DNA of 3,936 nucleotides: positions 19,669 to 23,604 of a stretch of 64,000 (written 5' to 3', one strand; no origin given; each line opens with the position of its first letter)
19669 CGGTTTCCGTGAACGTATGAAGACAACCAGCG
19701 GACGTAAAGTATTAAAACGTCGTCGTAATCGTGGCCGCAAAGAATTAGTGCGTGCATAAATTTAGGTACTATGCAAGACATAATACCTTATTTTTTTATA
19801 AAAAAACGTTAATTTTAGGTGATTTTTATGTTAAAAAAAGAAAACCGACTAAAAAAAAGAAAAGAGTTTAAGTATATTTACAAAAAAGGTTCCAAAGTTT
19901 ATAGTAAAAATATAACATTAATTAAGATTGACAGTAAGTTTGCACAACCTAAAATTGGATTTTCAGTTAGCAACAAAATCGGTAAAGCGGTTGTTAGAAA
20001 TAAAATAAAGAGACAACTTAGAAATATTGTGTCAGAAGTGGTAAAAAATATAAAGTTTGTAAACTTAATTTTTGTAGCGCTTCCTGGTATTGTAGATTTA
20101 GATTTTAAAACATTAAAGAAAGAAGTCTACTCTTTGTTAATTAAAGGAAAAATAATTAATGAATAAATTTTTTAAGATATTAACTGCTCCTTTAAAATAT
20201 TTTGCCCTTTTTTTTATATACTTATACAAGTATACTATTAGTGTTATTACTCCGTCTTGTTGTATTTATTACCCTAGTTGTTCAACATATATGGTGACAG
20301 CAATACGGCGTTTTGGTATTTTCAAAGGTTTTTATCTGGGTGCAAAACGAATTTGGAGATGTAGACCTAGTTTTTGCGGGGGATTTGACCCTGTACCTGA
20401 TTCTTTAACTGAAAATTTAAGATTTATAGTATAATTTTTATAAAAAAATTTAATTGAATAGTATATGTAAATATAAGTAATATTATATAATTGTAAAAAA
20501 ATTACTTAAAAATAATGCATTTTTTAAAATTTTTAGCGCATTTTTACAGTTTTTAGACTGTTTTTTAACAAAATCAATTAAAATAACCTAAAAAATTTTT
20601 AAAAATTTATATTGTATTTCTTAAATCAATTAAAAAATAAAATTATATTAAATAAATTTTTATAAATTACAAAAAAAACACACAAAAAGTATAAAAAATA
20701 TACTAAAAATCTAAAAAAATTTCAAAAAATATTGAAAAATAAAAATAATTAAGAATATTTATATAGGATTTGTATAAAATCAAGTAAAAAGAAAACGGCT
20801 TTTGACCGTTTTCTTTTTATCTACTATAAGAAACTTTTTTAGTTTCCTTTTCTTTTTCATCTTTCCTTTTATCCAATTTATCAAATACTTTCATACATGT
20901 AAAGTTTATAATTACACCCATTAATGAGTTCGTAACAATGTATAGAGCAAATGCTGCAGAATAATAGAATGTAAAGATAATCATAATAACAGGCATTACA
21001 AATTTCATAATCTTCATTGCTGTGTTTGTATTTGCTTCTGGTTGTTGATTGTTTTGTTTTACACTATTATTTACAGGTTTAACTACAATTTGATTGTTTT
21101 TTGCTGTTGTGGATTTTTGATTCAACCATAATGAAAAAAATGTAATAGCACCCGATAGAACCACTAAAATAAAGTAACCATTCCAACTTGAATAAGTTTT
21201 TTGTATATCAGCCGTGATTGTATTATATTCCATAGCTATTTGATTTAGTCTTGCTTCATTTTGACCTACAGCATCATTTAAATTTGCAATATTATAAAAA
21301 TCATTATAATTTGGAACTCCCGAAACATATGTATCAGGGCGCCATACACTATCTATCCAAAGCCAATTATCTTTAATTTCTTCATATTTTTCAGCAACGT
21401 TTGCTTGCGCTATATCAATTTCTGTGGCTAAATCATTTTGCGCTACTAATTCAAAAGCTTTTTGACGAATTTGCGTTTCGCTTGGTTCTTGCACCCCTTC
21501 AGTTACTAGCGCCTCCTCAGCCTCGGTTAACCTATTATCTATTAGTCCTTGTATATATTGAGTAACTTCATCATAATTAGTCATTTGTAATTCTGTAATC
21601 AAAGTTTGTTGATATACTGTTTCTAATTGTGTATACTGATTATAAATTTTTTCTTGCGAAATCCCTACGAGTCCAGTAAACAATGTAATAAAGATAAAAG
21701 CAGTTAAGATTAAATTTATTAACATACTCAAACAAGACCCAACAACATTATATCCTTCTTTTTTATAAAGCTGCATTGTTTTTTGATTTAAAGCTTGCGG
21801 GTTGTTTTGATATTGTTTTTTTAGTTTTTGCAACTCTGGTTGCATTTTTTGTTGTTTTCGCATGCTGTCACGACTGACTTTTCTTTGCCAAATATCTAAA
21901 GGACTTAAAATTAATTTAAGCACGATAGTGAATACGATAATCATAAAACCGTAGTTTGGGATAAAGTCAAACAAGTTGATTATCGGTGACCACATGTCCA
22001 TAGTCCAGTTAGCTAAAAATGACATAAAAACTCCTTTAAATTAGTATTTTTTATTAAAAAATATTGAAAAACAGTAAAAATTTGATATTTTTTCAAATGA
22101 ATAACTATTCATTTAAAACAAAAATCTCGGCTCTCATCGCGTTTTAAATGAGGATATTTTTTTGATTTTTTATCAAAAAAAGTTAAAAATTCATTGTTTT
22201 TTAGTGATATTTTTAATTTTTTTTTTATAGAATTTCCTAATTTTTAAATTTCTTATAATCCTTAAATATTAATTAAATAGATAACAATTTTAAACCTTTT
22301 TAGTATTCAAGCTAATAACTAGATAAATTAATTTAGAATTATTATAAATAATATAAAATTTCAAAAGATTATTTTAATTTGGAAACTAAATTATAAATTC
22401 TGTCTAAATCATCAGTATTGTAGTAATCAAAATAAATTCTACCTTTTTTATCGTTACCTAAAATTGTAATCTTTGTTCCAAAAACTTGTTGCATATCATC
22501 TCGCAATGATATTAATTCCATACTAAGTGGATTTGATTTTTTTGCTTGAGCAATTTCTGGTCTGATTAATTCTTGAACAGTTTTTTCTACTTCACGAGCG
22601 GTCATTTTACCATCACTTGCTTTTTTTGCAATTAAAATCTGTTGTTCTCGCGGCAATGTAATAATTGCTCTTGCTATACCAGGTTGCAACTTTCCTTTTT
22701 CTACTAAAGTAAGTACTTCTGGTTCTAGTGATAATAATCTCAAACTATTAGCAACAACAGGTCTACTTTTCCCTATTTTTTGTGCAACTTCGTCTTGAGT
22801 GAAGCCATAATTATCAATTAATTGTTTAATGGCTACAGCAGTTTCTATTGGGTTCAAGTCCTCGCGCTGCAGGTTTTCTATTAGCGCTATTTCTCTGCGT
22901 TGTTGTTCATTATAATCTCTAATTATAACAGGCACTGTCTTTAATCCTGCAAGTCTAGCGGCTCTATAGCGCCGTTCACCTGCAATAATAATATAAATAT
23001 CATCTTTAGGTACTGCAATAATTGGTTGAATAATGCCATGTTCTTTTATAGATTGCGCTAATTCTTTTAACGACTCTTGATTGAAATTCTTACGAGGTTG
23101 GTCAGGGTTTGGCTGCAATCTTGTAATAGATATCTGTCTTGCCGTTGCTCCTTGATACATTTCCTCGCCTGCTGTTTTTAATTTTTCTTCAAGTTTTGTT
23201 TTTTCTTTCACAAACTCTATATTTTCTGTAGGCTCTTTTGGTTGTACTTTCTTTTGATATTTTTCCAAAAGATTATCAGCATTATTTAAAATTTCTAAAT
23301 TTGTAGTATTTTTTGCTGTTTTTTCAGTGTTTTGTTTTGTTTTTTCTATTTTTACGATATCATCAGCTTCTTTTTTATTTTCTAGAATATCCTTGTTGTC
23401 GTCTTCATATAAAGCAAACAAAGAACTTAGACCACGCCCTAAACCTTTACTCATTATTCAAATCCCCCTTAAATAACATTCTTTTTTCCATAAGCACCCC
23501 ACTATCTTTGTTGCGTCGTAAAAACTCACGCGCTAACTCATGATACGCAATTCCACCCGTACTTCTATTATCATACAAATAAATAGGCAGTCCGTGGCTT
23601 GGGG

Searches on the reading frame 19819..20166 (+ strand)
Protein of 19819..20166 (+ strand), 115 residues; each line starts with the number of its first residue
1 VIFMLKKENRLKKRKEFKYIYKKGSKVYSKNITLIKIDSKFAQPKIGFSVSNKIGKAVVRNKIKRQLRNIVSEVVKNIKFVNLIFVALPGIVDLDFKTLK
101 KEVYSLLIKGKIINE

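Call 9: search_protein_families(library=pfam, proteins=[window:19819-20166:+])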
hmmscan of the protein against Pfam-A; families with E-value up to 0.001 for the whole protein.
window:19819-20166:+ (115 aa): 1 family
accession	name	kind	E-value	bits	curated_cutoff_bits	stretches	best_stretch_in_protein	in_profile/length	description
PF00825.24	Ribonuclease_P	-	4.5e-26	91.5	22.3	1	5-108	1-106/109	Ribonuclease P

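Call 13: find_encoding_contigs(protein=window:19819-20166:+, flank=10000, max_places=10)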
Protein window:19819-20166:+ (115 aa): 4 contigs read that carry it; 1 place shown.
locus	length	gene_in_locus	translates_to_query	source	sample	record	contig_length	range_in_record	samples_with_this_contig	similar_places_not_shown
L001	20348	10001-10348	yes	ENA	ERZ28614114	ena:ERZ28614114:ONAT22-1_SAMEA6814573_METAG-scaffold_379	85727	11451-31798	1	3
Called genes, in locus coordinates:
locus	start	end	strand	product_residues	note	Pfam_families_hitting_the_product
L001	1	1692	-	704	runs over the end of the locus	-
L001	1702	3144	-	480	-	PF02463:SMC_N, PF13175:AAA_15, PF13476:AAA_23, PF13514:AAA_27 (weak), PF13304:AAA_21 (weak)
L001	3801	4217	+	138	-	PF12844:HTH_19 (faint), PF01381:HTH_3 (faint), PF13443:HTH_26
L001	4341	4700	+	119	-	PF02498:Bro-N (weak)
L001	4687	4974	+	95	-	-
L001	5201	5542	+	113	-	PF27000:PH_gly_zipper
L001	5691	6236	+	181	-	PF06866:DUF1256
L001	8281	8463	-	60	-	-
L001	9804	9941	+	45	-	PF00468:Ribosomal_L34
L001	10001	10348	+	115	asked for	PF00825:Ribonuclease_P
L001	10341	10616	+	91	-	PF01809:YidD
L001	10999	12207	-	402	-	PF02096:60KD_IMP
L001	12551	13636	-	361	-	PF02195:ParB_N, PF17762:HTH_ParB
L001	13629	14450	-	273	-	PF00142:Fer4_NifH, PF01656:CbiA, PF02374:ArsA_ATPase (weak), PF06564:CBP_BcsQ, PF09140:MipZ (weak), PF10609:ParA, PF13614:AAA_31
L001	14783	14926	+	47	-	-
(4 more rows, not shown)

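Call 15: find_homologous_proteins(query=window:19819-20166:+)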
Query window:19819-20166:+ (115 aa): 220 proteins with E <= 0.001 among 242 candidates; the best 120 are listed.
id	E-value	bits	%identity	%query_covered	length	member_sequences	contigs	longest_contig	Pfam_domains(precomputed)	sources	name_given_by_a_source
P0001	8.9e-59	214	99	97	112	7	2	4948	PF00825.25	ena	-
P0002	2.5e-42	161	73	97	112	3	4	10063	PF00825.25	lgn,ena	-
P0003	8.6e-38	147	67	97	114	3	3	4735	PF00825.25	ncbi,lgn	-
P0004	5.9e-37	144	68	97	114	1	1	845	PF00825.25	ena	-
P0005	1.5e-35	140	67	97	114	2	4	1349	PF00825.25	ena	-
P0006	1.5e-35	139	67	96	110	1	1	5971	PF00825.25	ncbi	-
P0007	2.2e-35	139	67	97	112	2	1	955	PF00825.25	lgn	-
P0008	6.9e-35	137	69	97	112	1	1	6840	PF00825.25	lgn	-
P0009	1.1e-34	137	66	97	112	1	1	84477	PF00825.25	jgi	-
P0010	1.1e-34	137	66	96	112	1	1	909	PF00825.25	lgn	-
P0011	2.0e-34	136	67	97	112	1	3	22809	PF00825.25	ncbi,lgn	-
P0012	2.7e-34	135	63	95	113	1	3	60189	PF00825.25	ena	-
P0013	4.2e-34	135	64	97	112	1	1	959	PF00825.25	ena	-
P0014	7.3e-34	134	62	97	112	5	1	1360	PF00825.25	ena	-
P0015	5.3e-33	131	62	96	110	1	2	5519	PF00825.25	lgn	-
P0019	3.0e-32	129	59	97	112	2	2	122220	PF00825.25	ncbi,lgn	-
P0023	1.2e-29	121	56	97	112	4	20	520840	PF00825.25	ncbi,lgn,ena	-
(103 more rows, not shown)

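Call 16: find_encoding_contigs(protein=P0009, flank=10000, max_places=2)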
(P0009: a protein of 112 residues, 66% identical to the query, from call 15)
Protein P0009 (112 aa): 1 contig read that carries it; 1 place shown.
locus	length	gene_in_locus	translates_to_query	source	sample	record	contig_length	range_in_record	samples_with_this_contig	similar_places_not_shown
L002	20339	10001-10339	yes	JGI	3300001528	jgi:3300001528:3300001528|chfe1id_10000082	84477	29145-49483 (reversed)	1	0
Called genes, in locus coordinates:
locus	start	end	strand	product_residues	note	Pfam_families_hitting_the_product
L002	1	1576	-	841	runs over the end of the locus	PF02739:5_3_exonuc_N, PF01367:5_3_exonuc, PF22619:DNA_polI_exo1 (faint), PF00476:DNA_pol_A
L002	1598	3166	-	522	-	-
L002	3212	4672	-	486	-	PF02463:SMC_N, PF13175:AAA_15, PF13476:AAA_23, PF13514:AAA_27 (weak), PF13304:AAA_21 (weak)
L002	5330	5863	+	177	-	PF06866:DUF1256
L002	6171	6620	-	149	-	PF00293:NUDIX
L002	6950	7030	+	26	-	-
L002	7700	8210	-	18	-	-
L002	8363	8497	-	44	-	-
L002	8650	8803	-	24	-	-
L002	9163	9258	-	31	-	-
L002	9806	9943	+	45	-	PF00468:Ribosomal_L34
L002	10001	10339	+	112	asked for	PF00825:Ribonuclease_P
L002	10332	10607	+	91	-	PF01809:YidD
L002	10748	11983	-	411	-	PF02096:60KD_IMP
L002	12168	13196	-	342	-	PF02195:ParB_N, PF17762:HTH_ParB, PF23552:ParB_C (faint)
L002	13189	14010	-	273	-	PF00142:Fer4_NifH, PF00448:SRP54 (faint), PF01656:CbiA, PF02374:ArsA_ATPase (weak), PF06564:CBP_BcsQ, PF09140:MipZ (weak), PF10609:ParA, PF13614:AAA_31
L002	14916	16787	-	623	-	PF01134:GIDA, PF07992:Pyr_redox_2 (weak), PF12831:FAD_oxidored (weak), PF21680:GIDA_C_1st, PF13932:SAM_GIDA_C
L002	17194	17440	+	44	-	-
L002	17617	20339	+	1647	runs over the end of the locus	PF07581:Glug (faint)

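Call 17: find_encoding_contigs(protein=P0012, flank=10000, max_places=2)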
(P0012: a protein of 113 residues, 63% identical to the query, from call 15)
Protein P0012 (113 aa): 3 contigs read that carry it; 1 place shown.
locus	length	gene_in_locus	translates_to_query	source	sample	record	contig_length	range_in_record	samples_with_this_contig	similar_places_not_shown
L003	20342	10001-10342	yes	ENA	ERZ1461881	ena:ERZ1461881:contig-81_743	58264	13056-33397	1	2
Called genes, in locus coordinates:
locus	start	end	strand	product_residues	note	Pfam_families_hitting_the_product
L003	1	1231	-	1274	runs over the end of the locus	PF13306:LRR_5, PF13855:LRR_8 (faint), PF13306:LRR_5, PF18998:Flg_new_2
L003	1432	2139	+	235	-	PF02463:SMC_N (weak), PF00005:ABC_tran, PF13304:AAA_21 (faint)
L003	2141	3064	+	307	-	PF01458:SUFBD_core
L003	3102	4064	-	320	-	PF06713:bPH_4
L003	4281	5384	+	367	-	PF00712:DNA_pol3_beta, PF02767:DNA_pol3_beta_2, PF02768:DNA_pol3_beta_3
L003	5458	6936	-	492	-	PF00089:Trypsin, PF13365:Trypsin_2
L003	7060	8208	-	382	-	PF02463:SMC_N, PF13175:AAA_15, PF13476:AAA_23, PF13304:AAA_21 (weak)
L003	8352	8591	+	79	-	PF06866:DUF1256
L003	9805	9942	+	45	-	PF00468:Ribosomal_L34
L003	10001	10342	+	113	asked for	PF00825:Ribonuclease_P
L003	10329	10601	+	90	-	PF01809:YidD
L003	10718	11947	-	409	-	PF02096:60KD_IMP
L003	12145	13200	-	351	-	PF02195:ParB_N, PF17762:HTH_ParB, PF23552:ParB_C (weak)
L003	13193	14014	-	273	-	PF00142:Fer4_NifH, PF00448:SRP54 (faint), PF01656:CbiA, PF02374:ArsA_ATPase (weak), PF06564:CBP_BcsQ, PF09140:MipZ, PF10609:ParA, PF13614:AAA_31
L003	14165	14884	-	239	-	PF02527:GidB, PF05175:MTS (weak), PF02390:Methyltransf_4 (weak), PF13847:Methyltransf_31, PF13649:Methyltransf_25 (faint)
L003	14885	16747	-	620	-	PF01134:GIDA, PF01266:DAO (faint), PF07992:Pyr_redox_2, PF12831:FAD_oxidored, PF21680:GIDA_C_1st, PF13932:SAM_GIDA_C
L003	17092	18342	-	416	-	PF00587:tRNA-synt_2b, PF03129:HGTP_anticodon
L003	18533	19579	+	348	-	PF00326:Peptidase_S9 (faint), PF00561:Abhydrolase_1 (weak), PF12146:Hydrolase_4, PF12697:Abhydrolase_6 (weak)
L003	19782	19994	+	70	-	-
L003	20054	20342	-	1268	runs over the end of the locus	PF13195:DUF4011 (weak), PF13086:AAA_11, PF13245:AAA_19 (faint), PF13087:AAA_12, PF18741:MTES_1575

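Call 18: find_encoding_contigs(protein=P0019, flank=10000, max_places=2)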
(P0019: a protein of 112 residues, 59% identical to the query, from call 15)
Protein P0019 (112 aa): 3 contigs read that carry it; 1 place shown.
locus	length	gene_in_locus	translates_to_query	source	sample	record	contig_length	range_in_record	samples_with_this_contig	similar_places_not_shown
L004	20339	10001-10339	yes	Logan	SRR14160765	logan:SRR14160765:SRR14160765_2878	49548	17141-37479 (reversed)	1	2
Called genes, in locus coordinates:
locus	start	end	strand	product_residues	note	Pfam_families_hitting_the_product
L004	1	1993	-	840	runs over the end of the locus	PF02739:5_3_exonuc_N, PF01367:5_3_exonuc, PF22619:DNA_polI_exo1 (weak), PF00476:DNA_pol_A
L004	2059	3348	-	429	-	-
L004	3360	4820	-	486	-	PF02463:SMC_N, PF13175:AAA_15, PF13476:AAA_23, PF13304:AAA_21 (faint)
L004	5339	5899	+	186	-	PF06866:DUF1256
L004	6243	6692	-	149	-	PF00293:NUDIX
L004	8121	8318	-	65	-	-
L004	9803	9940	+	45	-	PF00468:Ribosomal_L34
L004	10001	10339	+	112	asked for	PF00825:Ribonuclease_P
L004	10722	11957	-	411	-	PF02096:60KD_IMP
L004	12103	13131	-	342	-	PF02195:ParB_N, PF17762:HTH_ParB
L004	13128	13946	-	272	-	PF00142:Fer4_NifH, PF00448:SRP54 (faint), PF01656:CbiA, PF02374:ArsA_ATPase (weak), PF06564:CBP_BcsQ, PF09140:MipZ (weak), PF10609:ParA, PF13614:AAA_31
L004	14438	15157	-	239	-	PF13649:Methyltransf_25 (faint), PF02527:GidB, PF13847:Methyltransf_31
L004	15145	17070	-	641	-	PF13738:Pyr_redox_3 (faint), PF00890:FAD_binding_2 (faint), PF01134:GIDA, PF01266:DAO (faint), PF07992:Pyr_redox_2, PF12831:FAD_oxidored, PF21680:GIDA_C_1st, PF13932:SAM_GIDA_C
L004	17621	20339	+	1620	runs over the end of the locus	-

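Call 19: find_encoding_contigs(protein=P0023, flank=10000, max_places=2)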
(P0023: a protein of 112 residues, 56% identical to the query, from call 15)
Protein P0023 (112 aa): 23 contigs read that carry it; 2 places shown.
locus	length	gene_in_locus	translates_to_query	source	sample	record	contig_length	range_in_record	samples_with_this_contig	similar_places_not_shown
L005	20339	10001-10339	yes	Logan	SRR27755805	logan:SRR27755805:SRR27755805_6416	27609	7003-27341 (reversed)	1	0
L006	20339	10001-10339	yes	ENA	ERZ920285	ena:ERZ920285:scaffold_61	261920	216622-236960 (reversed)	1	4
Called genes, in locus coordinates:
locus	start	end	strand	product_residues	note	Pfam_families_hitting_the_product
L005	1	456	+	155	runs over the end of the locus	PF13302:Acetyltransf_3, PF13420:Acetyltransf_4, PF00583:Acetyltransf_1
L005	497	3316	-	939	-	PF00521:DNA_topoisoIV, PF03989:DNA_gyraseA_C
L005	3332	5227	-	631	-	PF02518:HATPase_c, PF00204:DNA_gyraseB, PF01751:Toprim, PF00986:DNA_gyraseB_C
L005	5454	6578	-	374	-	PF02463:SMC_N, PF13175:AAA_15, PF13476:AAA_23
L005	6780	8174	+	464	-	PF11638:DnaA_N, PF00308:Bac_DnaA, PF00004:AAA (weak), PF01695:IstB_IS21 (weak), PF08299:Bac_DnaA_C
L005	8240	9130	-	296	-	-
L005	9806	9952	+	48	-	PF00468:Ribosomal_L34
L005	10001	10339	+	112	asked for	PF00825:Ribonuclease_P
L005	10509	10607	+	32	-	-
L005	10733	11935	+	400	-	PF02096:60KD_IMP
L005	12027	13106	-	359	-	PF02195:ParB_N, PF17762:HTH_ParB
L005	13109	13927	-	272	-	PF00142:Fer4_NifH (weak), PF00448:SRP54 (faint), PF01656:CbiA, PF02374:ArsA_ATPase (weak), PF06564:CBP_BcsQ, PF09140:MipZ, PF10609:ParA, PF13614:AAA_31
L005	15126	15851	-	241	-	PF02527:GidB, PF05175:MTS (weak), PF13847:Methyltransf_31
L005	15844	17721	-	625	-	PF01134:GIDA, PF03486:HI0933_like (faint), PF07992:Pyr_redox_2 (weak), PF12831:FAD_oxidored (weak), PF21680:GIDA_C_1st, PF13932:SAM_GIDA_C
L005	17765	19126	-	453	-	PF10396:TrmE_N, PF12631:MnmE_helical, PF03193:RsgA_GTPase (faint), PF00009:GTP_EFTU (weak), PF00071:Ras (faint), PF00350:Dynamin_N (faint), PF01926:MMR_HSR1, PF02421:FeoB_N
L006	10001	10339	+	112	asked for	PF00825:Ribonuclease_P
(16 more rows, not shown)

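Call 37: find_related_loci(query=A4, collection=genome_contigs, flank=10000)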
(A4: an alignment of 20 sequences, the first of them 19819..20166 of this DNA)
Query A4 (115 aa) in genome_contigs; peptide patterns used: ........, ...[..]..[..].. (x = any residue, [..] = any of these).
600 stretches matched a pattern (row limit reached: there are more); 536 encode a relative of the query (tblastn E <= 1e-3); the best 80 are kept; 80 distinct loci.
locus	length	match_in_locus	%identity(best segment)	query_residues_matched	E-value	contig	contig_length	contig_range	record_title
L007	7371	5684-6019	67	4-115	7e-45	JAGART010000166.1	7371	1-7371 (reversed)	MAG: Clostridia bacterium isolate RGIG8714 Water_deer_Colon-4__c293949, whole genome shotgun sequence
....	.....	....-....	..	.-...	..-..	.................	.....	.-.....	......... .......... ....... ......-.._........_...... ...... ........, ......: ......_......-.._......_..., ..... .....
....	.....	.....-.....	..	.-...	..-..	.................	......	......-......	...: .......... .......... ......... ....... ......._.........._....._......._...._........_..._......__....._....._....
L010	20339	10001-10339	54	4-115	9e-34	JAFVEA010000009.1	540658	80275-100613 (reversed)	MAG: Clostridia bacterium isolate RGIG5085 Roe_deer_Rumen.Co__c1549701, whole genome shotgun sequence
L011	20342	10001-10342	54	3-115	1e-32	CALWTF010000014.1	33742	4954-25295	MAG: uncultured Clostridia bacterium isolate E09__bin269 genome assembly, contig: E09__k127_8321937, whole genome shotgu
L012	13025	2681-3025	51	2-115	3e-29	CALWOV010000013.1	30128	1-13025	MAG: uncultured Clostridia bacterium isolate BRZ_BR__bin130 genome assembly, contig: BRZ_BR__NODE_2967_length_30128_cov_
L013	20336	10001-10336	54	2-112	4e-29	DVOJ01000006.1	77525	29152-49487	MAG TPA_asm: Candidatus Caccopulliclostridium gallistercoris isolate CHK186-9395 CHK186__C92580_L77525_ERR3414581, whole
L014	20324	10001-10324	53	4-112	1e-28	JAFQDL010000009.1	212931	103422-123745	MAG: Clostridia bacterium isolate RGIG1719 Goat_Cecum-2__c595834, whole genome shotgun sequence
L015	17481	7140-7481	48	3-115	8e-29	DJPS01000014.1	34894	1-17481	MAG TPA_asm: Christensenella sp. UBA6406 UBA6406_contig_6994, whole genome shotgun sequence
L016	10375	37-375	56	3-114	1e-28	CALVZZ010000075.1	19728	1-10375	MAG: uncultured Clostridia bacterium isolate E08__bin117 genome assembly, contig: E08__k127_1997926, whole genome shotgu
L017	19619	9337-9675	50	3-115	5e-28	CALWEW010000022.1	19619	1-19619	MAG: uncultured Clostridia bacterium isolate BRZ_DV__bin98 genome assembly, contig: BRZ_DV__NODE_2674_length_19619_cov_6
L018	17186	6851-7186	46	4-114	5e-26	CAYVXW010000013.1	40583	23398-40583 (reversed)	MAG TPA_asm: uncultured Christensenella sp. isolate SRP225648_co1_932 genome assembly, contig: NODE_1808_length_40583_co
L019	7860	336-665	50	4-112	1e-25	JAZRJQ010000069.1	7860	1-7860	MAG: Clostridia bacterium isolate T1900045463_YK20190154.MAGScoT_cleanbin_000020 SGB_7202_k141_520023, whole genome shot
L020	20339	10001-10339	54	4-115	1e-24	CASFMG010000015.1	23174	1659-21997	uncultured Christensenella sp. isolate SI.O63.metabat-bins.3 genome assembly, contig: SI.O63.metabat-bins.3.fa_k141_1000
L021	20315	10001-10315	51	4-107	2e-24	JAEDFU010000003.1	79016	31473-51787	MAG: Clostridia bacterium isolate MAG092 NODE_173_length_79016_cov_10.642824, whole genome shotgun sequence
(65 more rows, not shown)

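Call 61: find_encoding_contigs(protein=P0002, flank=10000, max_places=3)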
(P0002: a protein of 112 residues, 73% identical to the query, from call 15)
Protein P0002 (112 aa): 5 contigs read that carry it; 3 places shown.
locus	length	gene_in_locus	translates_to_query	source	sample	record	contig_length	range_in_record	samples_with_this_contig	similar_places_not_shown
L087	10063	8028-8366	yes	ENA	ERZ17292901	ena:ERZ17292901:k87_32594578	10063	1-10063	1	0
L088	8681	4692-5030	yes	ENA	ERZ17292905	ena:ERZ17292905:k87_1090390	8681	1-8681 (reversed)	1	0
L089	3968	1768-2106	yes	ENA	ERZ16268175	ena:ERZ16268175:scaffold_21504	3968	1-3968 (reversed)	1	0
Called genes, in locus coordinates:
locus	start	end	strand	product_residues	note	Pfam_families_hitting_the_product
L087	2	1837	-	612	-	?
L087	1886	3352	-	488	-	PF02463:SMC_N, PF13175:AAA_15, PF13476:AAA_23, PF13304:AAA_21 (weak)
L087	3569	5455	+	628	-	PF00702:Hydrolase, PF13419:HAD_2, PF13242:Hydrolase_like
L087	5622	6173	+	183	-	PF06866:DUF1256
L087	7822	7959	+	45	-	PF00468:Ribosomal_L34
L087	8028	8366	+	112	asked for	PF00825:Ribonuclease_P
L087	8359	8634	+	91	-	PF01809:YidD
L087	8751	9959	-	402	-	PF02096:60KD_IMP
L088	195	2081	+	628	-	PF00702:Hydrolase, PF13419:HAD_2, PF13242:Hydrolase_like (weak)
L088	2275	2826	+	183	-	PF06866:DUF1256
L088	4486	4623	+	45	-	PF00468:Ribosomal_L34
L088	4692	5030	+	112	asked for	PF00825:Ribonuclease_P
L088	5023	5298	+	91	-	PF01809:YidD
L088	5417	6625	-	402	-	PF02096:60KD_IMP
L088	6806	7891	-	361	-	PF02195:ParB_N, PF17762:HTH_ParB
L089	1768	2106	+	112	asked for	PF00825:Ribonuclease_P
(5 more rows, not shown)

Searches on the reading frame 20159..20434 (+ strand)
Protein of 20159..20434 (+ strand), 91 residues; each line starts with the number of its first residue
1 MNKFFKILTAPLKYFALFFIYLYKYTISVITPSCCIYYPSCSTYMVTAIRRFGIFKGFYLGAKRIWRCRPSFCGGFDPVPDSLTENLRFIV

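Call 9: search_protein_families(library=pfam, proteins=[window:20159-20434:+])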
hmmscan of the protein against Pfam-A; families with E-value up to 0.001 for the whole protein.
window:20159-20434:+ (91 aa): 1 family
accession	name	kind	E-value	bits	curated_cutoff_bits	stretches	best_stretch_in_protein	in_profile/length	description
PF01809.23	YidD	-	2.8e-22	78.7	27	1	14-79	2-67/67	Putative membrane protein insertion efficiency factor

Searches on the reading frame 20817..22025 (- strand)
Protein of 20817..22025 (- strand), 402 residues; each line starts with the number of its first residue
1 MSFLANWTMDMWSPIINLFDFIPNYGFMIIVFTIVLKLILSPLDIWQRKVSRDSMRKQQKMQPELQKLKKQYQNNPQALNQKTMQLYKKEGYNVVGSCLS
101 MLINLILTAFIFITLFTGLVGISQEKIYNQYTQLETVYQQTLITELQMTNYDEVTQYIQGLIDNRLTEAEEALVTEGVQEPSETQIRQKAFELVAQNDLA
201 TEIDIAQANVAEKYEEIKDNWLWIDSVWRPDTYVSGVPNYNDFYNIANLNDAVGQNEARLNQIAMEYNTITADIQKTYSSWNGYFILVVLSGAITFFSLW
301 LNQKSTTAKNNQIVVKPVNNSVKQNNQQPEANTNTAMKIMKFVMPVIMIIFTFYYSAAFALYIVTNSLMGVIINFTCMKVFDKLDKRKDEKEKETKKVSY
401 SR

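Call 9: search_protein_families(library=pfam, proteins=[window:20817-22025:-])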
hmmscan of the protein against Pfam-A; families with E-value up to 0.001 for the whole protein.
window:20817-22025:- (402 aa): 1 family
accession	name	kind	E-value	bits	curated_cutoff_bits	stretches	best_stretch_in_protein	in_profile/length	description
PF02096.25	60KD_IMP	-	2.6e-28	99.5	35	1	25-378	1-162/163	60Kd inner membrane protein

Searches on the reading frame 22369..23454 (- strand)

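Call 9: search_protein_families(library=pfam, proteins=[window:22369-23454:-])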
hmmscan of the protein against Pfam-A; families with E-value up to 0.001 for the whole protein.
window:22369-23454:- (361 aa): 3 families
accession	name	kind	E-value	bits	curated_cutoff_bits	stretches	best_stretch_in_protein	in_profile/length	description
PF02195.25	ParB_N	-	6.7e-33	113.1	26.3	1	106-196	4-95/95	ParB N-terminal domain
PF17762.8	HTH_ParB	-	2e-31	108.6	22.6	1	198-296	1-100/102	ParB HTH domain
PF23552.2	ParB_C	-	8.2e-05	22.4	23.8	1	315-355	6-47/50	ParB dimerisation domain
